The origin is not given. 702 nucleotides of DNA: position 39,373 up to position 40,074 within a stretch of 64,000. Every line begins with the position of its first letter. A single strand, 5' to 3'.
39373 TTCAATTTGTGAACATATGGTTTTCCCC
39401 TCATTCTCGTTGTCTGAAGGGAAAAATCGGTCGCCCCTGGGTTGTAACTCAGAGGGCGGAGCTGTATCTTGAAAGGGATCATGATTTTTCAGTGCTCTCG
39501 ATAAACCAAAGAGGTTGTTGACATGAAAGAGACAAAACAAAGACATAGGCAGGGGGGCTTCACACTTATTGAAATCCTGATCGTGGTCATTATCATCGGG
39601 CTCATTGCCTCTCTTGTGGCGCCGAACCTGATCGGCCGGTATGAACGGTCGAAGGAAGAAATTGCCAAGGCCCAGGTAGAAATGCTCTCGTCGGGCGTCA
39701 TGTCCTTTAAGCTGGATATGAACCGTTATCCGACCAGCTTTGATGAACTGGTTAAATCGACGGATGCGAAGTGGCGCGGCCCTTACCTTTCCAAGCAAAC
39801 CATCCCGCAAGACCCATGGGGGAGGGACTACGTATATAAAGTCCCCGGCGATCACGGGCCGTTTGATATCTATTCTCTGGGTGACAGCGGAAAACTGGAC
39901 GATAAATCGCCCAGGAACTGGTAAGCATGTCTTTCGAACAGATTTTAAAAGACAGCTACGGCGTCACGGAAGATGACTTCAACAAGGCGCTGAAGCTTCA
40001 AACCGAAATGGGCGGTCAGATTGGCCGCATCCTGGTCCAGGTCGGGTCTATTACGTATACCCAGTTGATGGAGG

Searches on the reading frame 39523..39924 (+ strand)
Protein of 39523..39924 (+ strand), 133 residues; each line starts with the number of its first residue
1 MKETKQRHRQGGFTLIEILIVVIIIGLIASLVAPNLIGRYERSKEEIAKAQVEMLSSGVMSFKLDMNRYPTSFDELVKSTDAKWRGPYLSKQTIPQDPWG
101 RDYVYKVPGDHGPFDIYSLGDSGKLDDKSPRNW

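Call 7: search_protein_families(library=pfam, proteins=[window:39523-39924:+])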
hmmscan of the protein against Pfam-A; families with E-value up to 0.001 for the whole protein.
window:39523-39924:+ (133 aa): 2 families
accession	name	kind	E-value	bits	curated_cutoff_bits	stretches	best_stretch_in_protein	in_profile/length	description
PF08334.16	T2SSG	-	6.7e-26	90.9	21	1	35-126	1-97/108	Type II secretion system (T2SS), protein G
PF07963.17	N_methyl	-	6e-08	32.4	21.2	1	7-32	1-26/27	Prokaryotic N-terminal methylation motif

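Call 16: find_homologous_proteins(query=window:39523-39924:+, max_evalue=1e-10)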
Query window:39523-39924:+ (133 aa): 462 proteins with E <= 1e-10 among 506 candidates; the best 120 are listed.
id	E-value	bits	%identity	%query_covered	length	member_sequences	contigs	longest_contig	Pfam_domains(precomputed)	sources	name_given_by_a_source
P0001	7.0e-84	297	100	100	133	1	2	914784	PF07963.18,PF08334.17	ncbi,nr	ncbi:MAG: Type II secretion system protein G [Syntrophus sp. SKADARSKE-3]|nr:Type II secretion syste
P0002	2.9e-77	275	93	100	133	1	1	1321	PF07963.18,PF08334.17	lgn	-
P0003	3.7e-77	275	93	100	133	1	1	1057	PF07963.18,PF08334.17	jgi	jgi:general secretion pathway protein G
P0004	1.8e-76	273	92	100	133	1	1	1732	PF07963.18,PF08334.17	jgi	-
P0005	3.6e-71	255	86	99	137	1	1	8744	PF07963.18,PF08334.17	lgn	-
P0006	4.7e-71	255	86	100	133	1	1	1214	PF07963.18,PF08334.17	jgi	jgi:general secretion pathway protein G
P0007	1.3e-70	254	88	98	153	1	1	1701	PF07963.18,PF08334.17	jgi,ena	-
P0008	8.0e-70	251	90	92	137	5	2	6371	PF07963.18,PF08334.17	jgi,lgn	jgi:general secretion pathway protein G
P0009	8.5e-70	251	87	95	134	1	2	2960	PF07963.18,PF08334.17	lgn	-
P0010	8.6e-70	251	86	100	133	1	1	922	PF07963.18,PF08334.17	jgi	jgi:general secretion pathway protein G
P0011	9.2e-70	251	83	100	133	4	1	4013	PF07963.18,PF08334.17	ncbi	-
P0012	9.8e-70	251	83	99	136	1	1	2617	PF07963.18,PF08334.17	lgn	-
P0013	1.8e-69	250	84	100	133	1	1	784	PF07963.18,PF08334.17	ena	-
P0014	2.0e-69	250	83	100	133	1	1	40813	PF07963.18,PF08334.17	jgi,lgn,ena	-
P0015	6.1e-69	248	88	93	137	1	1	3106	PF07963.18,PF08334.17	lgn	-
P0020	6.4e-68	245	84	100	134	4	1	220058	PF07963.18,PF08334.17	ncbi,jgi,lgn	-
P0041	1.8e-65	237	77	79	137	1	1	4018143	PF07963.18,PF08334.17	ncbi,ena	-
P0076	4.9e-61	223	77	94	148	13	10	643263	PF07963.18,PF08334.17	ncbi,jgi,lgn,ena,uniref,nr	ncbi:MAG: Type II secretion system protein G precursor [Syntrophus sp. PtaB.Bin138]|uniref:type II s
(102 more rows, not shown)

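Call 18: find_encoding_contigs(protein=P0020, flank=10000, max_places=2)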
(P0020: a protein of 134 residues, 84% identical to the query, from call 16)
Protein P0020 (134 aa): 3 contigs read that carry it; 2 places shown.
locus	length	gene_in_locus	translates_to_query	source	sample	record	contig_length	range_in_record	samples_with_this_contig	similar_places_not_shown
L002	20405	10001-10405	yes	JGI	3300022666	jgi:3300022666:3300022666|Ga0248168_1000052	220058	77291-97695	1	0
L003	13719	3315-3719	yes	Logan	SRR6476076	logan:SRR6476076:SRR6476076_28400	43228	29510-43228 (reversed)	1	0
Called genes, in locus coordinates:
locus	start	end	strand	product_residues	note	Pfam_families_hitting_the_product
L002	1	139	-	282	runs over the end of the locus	PF01210:NAD_Gly3P_dh_N (weak), PF02737:3HCDH_N, PF00725:3HCDH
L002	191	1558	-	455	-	PF02550:AcetylCoA_hydro, PF13336:AcetylCoA_hyd_C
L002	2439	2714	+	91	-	PF10387:DUF2442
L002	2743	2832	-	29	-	PF08213:COX24_C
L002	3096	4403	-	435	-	PF00709:Adenylsucc_synt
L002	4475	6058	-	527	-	PF00389:2-Hacid_dh, PF02826:2-Hacid_dh_C, PF19304:PGDH_inter, PF01842:ACT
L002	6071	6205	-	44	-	-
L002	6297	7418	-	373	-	-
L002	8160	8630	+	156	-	-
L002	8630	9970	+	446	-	PF01943:Polysacc_synt, PF13440:Polysacc_synt_3, PF03023:MurJ (weak)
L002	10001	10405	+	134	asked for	PF07963:N_methyl, PF08334:T2SSG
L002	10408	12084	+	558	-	PF05157:MshEN (weak), PF13401:AAA_22 (faint), PF00437:T2SSE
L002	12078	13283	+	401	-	PF28597:T2SSF_N, PF00482:T2SSF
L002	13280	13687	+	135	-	PF07963:N_methyl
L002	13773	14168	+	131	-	-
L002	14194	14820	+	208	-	-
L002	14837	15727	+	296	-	PF21687:T2SSK_1st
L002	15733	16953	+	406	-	-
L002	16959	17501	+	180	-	-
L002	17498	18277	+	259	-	-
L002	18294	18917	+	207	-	PF13406:SLT_2 (faint), PF01464:SLT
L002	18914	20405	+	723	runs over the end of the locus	PF03958:Secretin_N, PF00263:Secretin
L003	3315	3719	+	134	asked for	PF07963:N_methyl, PF08334:T2SSG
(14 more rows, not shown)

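Call 19: find_encoding_contigs(protein=P0041, flank=10000, max_places=2)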
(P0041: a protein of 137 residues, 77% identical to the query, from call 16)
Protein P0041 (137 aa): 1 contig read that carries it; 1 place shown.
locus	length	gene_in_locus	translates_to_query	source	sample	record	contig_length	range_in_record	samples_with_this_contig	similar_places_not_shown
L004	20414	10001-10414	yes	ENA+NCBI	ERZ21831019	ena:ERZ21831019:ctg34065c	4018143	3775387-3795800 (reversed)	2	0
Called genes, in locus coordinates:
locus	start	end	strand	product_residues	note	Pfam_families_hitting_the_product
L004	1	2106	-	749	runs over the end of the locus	PF13188:PAS_8 (faint), PF08447:PAS_3, PF00989:PAS (weak), PF08448:PAS_4 (weak), PF00989:PAS, PF08448:PAS_4 (weak), PF00512:HisKA, PF02518:HATPase_c, +1 more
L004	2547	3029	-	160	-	-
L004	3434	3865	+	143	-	-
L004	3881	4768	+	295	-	-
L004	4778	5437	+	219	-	-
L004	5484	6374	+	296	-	PF07837:FTCD_N, PF02971:FTCD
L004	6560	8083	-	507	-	-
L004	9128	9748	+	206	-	-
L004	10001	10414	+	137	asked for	PF07963:N_methyl (weak), PF08334:T2SSG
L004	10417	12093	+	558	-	PF05157:MshEN, PF00437:T2SSE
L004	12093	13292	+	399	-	PF28597:T2SSF_N, PF00482:T2SSF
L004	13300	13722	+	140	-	PF07963:N_methyl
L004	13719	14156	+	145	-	-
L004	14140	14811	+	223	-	-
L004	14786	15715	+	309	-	PF21687:T2SSK_1st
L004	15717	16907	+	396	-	-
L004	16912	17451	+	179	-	-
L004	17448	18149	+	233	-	-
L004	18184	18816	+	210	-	PF01464:SLT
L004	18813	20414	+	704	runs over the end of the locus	PF03958:Secretin_N, PF00263:Secretin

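Call 20: find_encoding_contigs(protein=P0076, flank=10000, max_places=2)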
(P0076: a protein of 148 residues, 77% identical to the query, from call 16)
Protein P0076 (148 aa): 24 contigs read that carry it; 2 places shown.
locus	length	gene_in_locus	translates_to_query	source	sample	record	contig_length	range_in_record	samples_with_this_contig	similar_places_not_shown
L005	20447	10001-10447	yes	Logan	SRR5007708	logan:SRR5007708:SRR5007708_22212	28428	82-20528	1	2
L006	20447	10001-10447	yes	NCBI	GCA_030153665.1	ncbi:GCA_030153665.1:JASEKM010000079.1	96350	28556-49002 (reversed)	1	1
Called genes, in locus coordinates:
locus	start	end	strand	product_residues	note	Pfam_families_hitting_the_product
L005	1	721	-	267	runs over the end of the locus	?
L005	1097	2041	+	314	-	PF13191:AAA_16 (faint), PF13401:AAA_22 (faint), PF02881:SRP54_N, PF13604:AAA_30, PF00448:SRP54, PF09848:SLFN-g3_helicase (weak)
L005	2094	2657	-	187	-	-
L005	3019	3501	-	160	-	-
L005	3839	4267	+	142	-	-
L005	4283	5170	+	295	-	-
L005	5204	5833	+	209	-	-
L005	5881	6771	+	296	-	PF07837:FTCD_N, PF02971:FTCD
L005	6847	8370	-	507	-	-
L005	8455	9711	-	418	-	PF14312:FG-GAP_2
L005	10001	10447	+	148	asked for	PF07963:N_methyl (weak), PF08334:T2SSG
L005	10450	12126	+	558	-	PF05157:MshEN, PF00437:T2SSE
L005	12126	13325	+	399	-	PF28597:T2SSF_N, PF00482:T2SSF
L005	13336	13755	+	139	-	PF07963:N_methyl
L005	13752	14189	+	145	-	-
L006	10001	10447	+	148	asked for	PF07963:N_methyl (weak), PF08334:T2SSG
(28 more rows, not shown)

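Call 27: search_protein_families(library=pfam, proteins=[L002:8160-8630:+, L004:9128-9748:+], max_evalue=0.1)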
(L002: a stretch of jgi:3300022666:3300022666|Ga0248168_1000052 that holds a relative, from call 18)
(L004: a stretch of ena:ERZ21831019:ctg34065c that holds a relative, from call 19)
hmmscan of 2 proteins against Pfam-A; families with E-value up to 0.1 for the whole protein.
L002:8160-8630:+ (156 aa): 0 families

L004:9128-9748:+ (206 aa): 2 families
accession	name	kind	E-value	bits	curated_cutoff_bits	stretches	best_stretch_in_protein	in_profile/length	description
PF17996.7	CE2_N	-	0.024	15.1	27.9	1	77-120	11-52/108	Carbohydrate esterase 2 N-terminal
PF18205.6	VPDSG-CTERM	-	0.033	14.5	25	1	187-204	9-26/26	VPDSG-CTERM motif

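Call 28: find_encoding_contigs(protein=P0008, flank=10000, max_places=3)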
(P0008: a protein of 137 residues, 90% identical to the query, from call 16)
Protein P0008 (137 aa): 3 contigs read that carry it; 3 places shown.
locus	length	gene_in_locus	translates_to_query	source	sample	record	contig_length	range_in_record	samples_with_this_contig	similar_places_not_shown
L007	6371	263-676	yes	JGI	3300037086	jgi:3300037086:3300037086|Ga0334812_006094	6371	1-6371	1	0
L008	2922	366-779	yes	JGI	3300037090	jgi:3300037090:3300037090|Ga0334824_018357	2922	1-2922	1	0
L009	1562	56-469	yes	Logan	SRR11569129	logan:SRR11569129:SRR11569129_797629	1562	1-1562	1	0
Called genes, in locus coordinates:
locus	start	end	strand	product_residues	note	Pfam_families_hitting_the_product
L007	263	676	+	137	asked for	PF07963:N_methyl, PF08334:T2SSG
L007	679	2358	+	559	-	PF05157:MshEN, PF00437:T2SSE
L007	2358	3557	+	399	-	PF28597:T2SSF_N, PF00482:T2SSF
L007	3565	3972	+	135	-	PF07963:N_methyl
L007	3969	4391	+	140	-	-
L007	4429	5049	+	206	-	-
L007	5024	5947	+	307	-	PF21687:T2SSK_1st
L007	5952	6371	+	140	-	?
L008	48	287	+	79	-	PF02698:DUF218 (weak)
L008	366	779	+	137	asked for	PF07963:N_methyl, PF08334:T2SSG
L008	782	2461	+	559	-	PF05157:MshEN, PF00437:T2SSE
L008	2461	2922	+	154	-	?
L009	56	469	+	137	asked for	PF07963:N_methyl, PF08334:T2SSG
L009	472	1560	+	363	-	?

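Call 29: find_encoding_contigs(protein=P0005, flank=10000, max_places=2)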
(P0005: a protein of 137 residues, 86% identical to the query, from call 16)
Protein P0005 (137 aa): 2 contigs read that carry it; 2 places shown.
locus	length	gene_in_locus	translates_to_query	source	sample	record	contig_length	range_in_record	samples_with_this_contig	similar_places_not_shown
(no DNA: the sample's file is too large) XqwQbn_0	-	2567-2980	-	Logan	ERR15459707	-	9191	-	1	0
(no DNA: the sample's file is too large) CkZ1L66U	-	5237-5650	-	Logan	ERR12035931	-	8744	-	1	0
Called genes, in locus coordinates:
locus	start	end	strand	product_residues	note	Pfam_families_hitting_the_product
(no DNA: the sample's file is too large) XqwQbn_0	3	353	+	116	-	?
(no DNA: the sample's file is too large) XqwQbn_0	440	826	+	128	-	PF12802:MarR_2 (weak), PF13412:HTH_24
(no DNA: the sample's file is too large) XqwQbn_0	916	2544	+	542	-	-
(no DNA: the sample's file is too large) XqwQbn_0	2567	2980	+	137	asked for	PF07963:N_methyl, PF08334:T2SSG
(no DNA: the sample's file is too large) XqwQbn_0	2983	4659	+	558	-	PF05157:MshEN, PF00437:T2SSE, PF13401:AAA_22 (weak)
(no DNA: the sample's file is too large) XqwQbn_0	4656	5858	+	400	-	PF28597:T2SSF_N, PF00482:T2SSF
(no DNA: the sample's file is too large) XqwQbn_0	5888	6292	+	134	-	PF07963:N_methyl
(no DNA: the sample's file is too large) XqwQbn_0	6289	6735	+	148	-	-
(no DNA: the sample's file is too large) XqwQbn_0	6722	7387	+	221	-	-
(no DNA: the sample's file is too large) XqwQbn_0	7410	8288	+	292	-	PF21687:T2SSK_1st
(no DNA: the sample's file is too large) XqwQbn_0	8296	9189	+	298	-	?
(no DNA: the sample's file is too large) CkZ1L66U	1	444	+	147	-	?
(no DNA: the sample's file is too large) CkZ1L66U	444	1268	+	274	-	PF00535:Glycos_transf_2, PF10111:Glyco_tranf_2_2 (weak), PF02709:Glyco_transf_7C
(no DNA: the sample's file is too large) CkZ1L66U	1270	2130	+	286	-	-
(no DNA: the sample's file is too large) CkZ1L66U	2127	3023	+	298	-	PF03279:Lip_A_acyltrans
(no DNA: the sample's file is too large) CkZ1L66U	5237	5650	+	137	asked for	PF07963:N_methyl, PF08334:T2SSG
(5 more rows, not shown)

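Call 30: find_encoding_contigs(protein=P0014, flank=10000, max_places=2)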
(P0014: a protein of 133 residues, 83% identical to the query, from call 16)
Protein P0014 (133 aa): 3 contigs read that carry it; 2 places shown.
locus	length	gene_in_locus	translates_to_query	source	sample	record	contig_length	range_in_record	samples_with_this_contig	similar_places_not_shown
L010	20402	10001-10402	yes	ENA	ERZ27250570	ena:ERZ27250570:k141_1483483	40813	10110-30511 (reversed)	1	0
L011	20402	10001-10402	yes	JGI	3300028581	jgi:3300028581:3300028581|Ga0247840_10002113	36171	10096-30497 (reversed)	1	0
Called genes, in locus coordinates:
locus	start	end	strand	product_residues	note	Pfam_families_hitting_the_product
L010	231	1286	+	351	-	PF01073:3Beta_HSD, PF01370:Epimerase, PF02719:Polysacc_synt_2, PF04321:RmlD_sub_bind, PF05368:NmrA (weak), PF16363:GDP_Man_Dehyd, PF07993:NAD_binding_4 (faint), PF13460:NAD_binding_10 (weak)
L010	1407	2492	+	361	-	PF02706:Wzz, PF13807:GNVR (weak)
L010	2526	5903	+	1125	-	PF02563:Poly_export, PF10531:SLBB, PF22461:SLBB_2 (weak), PF10531:SLBB (weak)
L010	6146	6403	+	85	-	-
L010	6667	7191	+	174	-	-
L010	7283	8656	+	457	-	PF01943:Polysacc_synt, PF13440:Polysacc_synt_3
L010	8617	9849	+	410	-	PF01075:Glyco_transf_9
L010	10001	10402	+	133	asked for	PF07963:N_methyl (weak), PF08334:T2SSG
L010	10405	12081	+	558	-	PF05157:MshEN (weak), PF00437:T2SSE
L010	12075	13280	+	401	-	PF28597:T2SSF_N, PF00482:T2SSF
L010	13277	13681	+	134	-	PF07963:N_methyl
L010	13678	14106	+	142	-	-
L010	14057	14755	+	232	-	PF07963:N_methyl (weak)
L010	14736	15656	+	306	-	PF21687:T2SSK_1st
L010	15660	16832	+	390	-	-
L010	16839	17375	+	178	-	-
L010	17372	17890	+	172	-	-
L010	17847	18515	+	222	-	PF01464:SLT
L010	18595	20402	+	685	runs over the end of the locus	PF03958:Secretin_N (weak), PF00263:Secretin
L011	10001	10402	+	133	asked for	PF07963:N_methyl (weak), PF08334:T2SSG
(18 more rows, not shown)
